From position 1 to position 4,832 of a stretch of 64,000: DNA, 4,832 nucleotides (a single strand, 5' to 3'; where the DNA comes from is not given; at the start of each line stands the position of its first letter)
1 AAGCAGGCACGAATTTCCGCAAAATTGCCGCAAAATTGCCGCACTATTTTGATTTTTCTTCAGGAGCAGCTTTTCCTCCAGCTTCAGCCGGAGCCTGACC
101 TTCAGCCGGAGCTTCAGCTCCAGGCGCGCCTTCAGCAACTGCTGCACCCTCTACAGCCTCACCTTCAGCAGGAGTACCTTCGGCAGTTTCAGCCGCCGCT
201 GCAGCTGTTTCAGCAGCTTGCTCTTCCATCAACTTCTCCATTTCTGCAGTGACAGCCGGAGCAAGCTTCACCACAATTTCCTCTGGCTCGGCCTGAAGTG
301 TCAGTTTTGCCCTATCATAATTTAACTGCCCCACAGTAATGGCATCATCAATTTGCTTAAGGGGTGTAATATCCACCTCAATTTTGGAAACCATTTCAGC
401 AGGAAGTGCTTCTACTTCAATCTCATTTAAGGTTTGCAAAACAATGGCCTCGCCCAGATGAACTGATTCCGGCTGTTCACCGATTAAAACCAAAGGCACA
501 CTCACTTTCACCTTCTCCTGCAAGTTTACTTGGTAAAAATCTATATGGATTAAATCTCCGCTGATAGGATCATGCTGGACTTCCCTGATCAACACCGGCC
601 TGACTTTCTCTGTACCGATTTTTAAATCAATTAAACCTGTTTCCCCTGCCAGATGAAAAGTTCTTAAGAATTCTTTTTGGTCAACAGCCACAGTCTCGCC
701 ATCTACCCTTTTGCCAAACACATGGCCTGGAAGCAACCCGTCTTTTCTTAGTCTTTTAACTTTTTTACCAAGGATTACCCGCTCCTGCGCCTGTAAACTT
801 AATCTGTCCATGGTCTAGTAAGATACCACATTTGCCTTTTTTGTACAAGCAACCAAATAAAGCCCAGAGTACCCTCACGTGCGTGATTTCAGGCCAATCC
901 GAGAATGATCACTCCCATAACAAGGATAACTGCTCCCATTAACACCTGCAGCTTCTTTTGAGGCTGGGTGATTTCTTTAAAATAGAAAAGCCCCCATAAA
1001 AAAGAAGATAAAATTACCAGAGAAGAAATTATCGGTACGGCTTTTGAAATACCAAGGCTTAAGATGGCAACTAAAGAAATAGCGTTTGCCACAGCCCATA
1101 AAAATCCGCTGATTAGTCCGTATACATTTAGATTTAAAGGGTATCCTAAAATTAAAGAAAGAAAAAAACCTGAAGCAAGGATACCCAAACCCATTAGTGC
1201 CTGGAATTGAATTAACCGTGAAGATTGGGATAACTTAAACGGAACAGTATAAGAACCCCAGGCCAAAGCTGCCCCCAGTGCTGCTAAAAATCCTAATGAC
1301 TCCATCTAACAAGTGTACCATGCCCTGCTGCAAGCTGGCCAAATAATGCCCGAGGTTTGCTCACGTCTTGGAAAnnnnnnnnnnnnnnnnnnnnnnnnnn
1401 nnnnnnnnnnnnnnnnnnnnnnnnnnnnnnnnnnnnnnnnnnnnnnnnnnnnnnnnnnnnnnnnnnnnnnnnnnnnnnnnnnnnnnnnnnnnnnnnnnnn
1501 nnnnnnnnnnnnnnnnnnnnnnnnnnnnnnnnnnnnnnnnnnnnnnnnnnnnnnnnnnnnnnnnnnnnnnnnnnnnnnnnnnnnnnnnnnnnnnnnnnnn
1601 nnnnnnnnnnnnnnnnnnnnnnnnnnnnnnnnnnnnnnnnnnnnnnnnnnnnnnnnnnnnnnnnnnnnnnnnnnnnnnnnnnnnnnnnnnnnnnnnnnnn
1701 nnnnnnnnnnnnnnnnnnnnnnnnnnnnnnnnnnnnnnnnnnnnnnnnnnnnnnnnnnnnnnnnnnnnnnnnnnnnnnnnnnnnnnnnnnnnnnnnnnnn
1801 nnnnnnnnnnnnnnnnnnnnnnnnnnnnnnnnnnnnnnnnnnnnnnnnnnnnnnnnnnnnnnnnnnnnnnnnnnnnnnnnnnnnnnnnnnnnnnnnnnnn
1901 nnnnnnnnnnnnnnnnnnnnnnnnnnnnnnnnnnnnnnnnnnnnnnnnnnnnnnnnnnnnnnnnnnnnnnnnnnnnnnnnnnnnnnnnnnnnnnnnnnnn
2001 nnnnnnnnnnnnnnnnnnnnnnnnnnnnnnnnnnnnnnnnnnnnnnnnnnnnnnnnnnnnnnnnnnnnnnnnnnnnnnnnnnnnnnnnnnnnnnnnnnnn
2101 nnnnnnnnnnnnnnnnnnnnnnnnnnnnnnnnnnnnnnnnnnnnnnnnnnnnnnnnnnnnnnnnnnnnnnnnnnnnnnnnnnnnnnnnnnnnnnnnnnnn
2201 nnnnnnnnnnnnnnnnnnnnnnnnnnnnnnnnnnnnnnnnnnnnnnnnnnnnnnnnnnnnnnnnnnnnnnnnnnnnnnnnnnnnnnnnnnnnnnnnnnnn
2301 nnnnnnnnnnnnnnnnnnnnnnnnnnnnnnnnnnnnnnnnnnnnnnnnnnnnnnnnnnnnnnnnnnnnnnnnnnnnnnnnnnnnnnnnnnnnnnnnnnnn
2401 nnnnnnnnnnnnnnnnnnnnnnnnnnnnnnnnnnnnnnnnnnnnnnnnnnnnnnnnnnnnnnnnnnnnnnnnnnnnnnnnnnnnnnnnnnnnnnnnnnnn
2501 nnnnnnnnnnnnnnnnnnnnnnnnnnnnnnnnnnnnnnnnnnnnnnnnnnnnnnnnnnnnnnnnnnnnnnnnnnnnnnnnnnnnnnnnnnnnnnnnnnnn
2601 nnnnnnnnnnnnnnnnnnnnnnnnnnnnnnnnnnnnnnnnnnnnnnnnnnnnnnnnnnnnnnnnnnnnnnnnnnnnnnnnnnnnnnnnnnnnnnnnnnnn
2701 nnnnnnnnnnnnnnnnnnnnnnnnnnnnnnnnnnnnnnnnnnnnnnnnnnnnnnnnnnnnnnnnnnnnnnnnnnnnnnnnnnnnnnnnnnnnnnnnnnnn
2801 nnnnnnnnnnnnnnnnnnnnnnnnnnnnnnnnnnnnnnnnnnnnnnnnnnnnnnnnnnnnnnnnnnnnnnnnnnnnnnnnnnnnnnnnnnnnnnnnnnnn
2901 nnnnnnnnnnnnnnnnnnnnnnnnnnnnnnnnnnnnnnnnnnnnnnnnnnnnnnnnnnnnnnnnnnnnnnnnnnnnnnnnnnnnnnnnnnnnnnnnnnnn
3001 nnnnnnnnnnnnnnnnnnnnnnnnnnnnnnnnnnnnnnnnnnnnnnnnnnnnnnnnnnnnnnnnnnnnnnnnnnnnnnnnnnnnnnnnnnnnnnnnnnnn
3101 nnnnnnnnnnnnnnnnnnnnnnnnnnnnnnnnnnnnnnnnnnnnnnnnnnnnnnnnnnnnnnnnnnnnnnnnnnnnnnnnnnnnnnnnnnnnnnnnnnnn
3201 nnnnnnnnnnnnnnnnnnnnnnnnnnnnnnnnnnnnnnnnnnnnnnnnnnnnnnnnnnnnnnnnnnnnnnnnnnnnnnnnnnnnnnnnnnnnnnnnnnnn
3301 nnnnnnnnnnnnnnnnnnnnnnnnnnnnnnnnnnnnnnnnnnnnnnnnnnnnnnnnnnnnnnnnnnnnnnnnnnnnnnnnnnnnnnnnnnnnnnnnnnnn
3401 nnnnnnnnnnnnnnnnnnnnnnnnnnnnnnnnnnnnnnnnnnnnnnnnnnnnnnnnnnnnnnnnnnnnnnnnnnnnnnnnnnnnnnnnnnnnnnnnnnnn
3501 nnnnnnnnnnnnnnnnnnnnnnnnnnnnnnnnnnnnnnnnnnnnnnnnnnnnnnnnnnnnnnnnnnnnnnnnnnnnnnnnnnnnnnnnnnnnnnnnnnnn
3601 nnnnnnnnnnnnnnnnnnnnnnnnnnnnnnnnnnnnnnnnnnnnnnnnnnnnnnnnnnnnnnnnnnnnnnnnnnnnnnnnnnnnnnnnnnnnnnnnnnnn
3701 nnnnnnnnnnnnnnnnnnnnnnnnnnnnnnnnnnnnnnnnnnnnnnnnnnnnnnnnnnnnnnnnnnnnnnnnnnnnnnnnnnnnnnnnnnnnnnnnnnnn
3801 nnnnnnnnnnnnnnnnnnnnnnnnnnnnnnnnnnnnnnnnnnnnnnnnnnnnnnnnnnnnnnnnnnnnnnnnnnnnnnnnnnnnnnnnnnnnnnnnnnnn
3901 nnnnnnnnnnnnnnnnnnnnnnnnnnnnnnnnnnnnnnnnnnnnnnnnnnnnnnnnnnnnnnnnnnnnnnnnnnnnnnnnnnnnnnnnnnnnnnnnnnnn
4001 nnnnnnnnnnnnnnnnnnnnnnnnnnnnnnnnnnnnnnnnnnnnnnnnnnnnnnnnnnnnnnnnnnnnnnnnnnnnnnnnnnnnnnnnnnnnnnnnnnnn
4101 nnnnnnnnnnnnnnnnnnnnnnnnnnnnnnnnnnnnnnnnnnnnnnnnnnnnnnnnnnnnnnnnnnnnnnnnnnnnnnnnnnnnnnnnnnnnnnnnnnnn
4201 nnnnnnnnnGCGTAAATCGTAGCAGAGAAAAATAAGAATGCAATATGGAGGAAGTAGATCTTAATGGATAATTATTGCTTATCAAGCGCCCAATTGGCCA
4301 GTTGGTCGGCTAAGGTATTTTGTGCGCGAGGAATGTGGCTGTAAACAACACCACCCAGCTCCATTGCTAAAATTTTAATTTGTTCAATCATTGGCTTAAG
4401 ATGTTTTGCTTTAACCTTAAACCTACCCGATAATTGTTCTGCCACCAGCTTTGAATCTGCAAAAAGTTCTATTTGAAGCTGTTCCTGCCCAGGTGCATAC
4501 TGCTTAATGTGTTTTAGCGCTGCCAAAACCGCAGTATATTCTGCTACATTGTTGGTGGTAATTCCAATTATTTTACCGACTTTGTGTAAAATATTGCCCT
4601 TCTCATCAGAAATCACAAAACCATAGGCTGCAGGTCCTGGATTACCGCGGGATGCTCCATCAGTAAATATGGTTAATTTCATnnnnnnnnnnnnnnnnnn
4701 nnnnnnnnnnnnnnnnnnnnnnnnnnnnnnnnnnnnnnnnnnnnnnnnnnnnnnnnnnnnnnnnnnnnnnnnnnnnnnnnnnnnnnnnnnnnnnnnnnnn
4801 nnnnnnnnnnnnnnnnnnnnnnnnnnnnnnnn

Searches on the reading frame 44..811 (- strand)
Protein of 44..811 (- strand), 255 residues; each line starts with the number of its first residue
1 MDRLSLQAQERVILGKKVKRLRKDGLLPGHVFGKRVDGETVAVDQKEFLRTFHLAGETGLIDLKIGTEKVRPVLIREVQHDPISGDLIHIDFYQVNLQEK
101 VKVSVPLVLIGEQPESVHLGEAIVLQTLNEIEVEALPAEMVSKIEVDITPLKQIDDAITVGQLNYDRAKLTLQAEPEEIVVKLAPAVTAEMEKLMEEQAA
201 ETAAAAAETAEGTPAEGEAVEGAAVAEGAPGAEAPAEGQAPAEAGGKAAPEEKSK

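Call 18: search_protein_families(library=pfam, proteins=[window:44-811:-], max_evalue=0.001)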
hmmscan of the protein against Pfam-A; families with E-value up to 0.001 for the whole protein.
window:44-811:- (255 aa): 2 families
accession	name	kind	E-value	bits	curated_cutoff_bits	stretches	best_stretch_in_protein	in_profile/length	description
PF01386.24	Ribosomal_L25p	-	3.7e-18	66.2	23.6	1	6-92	1-82/82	Ribosomal L25p family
PF14693.11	Ribosomal_TL5_C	-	1.9e-14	54.2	27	1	100-185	1-82/84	Ribosomal protein TL5, C-terminal domain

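Call 75: find_encoding_contigs(protein=window:44-811:-, flank=10000, max_places=2)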
Protein window:44-811:- (255 aa): 10 contigs read that carry it; 2 places shown.
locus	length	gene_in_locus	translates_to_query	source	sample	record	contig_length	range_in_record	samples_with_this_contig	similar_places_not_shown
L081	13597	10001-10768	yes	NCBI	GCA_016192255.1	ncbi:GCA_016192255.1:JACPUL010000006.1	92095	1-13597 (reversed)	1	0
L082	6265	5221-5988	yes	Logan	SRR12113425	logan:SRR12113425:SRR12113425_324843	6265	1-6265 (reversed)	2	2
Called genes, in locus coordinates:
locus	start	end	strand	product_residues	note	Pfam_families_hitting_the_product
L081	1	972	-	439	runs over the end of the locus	PF11638:DnaA_N (weak), PF01695:IstB_IS21, PF00308:Bac_DnaA, PF00004:AAA (weak), PF08299:Bac_DnaA_C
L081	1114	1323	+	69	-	-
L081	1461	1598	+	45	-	PF00468:Ribosomal_L34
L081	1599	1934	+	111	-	PF00825:Ribonuclease_P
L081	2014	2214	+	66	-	PF01809:YidD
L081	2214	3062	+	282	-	PF02096:60KD_IMP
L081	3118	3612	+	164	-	PF13083:KH_KhpA-B, PF01424:R3H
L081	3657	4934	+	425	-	PF04932:Wzy_C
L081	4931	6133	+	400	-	PF01943:Polysacc_synt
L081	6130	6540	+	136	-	PF00075:RNase_H, PF13456:RVT_3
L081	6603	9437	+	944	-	PF01370:Epimerase, PF16363:GDP_Man_Dehyd (weak), PF13196:DUF4012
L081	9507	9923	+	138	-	PF07857:TMEM144 (weak), PF06800:Sugar_transport, PF07857:TMEM144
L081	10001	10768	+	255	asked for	PF01386:Ribosomal_L25p, PF14693:Ribosomal_TL5_C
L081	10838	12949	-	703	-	PF00133:tRNA-synt_1, PF09334:tRNA-synt_1g (weak), PF13603:tRNA-synt_1_2 (faint), PF09334:tRNA-synt_1g (weak), PF08264:Anticodon_1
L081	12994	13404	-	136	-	-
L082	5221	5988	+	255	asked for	PF01386:Ribosomal_L25p, PF14693:Ribosomal_TL5_C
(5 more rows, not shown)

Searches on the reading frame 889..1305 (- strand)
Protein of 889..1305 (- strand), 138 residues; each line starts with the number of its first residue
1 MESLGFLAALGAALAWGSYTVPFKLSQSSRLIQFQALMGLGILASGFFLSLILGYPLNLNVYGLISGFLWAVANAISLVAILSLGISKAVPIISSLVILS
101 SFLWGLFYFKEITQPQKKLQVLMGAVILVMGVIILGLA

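Call 43: search_protein_families(library=pfam, proteins=[window:889-1305:-], max_evalue=0.01)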
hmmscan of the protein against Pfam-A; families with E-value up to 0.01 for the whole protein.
window:889-1305:- (138 aa): 3 families
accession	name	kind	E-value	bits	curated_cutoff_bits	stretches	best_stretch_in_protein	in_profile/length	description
PF07857.17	TMEM144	-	2.3e-13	50.3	26.2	2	59-137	252-330/332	Transmembrane family, TMEM144 of transporters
PF06800.18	Sugar_transport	-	4.1e-10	39.9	26.3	1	7-134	1-129/280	Sugar transport protein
PF10823.13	DUF2568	-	0.008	16.9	24.2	0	4-49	31-79/92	Protein of unknown function (DUF2568)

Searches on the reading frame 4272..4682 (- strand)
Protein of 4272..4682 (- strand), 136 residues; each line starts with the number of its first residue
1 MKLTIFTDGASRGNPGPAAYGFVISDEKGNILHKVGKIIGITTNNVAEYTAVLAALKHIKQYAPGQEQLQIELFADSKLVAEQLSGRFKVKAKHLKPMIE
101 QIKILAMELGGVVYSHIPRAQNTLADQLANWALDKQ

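Call 43: search_protein_families(library=pfam, proteins=[window:4272-4682:-], max_evalue=0.01)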
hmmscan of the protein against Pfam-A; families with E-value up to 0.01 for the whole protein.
window:4272-4682:- (136 aa): 2 families
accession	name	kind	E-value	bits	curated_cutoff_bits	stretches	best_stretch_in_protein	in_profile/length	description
PF13456.12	RVT_3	-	2.6e-20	73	21.6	1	7-132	2-123/123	Reverse transcriptase-like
PF00075.30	RNase_H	-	7.4e-14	52.6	25.8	1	2-130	3-137/141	RNase H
